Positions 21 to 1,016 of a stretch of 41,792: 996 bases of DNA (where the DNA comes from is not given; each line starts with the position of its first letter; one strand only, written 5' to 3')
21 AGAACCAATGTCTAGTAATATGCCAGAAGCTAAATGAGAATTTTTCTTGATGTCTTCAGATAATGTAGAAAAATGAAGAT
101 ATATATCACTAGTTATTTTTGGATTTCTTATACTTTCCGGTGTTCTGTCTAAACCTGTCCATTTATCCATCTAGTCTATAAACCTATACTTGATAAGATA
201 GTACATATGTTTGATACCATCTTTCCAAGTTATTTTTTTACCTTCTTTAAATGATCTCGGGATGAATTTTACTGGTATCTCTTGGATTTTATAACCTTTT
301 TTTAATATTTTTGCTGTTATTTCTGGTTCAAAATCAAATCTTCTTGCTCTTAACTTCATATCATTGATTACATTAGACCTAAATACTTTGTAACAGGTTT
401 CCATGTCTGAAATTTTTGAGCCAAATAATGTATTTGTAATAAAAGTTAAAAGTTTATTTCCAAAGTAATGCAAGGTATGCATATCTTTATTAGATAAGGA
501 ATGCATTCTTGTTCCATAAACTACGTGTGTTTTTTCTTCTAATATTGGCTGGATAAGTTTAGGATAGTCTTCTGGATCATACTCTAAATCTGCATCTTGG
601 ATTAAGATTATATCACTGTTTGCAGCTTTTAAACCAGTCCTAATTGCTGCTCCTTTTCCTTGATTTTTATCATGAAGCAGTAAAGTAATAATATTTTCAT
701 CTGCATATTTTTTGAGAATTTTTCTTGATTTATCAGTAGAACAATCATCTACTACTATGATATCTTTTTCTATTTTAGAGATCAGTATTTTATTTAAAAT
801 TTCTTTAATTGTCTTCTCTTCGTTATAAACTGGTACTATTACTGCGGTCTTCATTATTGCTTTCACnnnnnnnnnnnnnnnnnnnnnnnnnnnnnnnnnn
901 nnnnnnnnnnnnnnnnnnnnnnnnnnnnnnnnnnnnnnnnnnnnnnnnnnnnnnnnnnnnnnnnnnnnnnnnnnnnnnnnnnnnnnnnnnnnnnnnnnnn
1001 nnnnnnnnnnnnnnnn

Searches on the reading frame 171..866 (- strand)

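Call 56: search_protein_families(library=pfam, proteins=[window:171-866:-], max_evalue=0.001)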
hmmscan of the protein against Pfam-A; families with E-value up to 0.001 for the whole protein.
window:171-866:- (231 aa): 4 families
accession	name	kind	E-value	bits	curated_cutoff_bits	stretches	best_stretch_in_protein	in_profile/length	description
PF00535.33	Glycos_transf_2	-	5.9e-38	130.9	23.3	1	9-168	2-165/168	Glycosyl transferase family 2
PF10111.15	Glyco_tranf_2_2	-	1.4e-07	31.7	27.3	1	9-105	2-103/276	Glycosyltransferase like family 2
PF13641.12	Glyco_tranf_2_3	-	7.3e-07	29.9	27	1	7-128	3-130/230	Glycosyltransferase like family 2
PF13704.12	Glyco_tranf_2_4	-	0.00038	21.3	27.5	1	15-93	2-81/98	Glycosyl transferase family 2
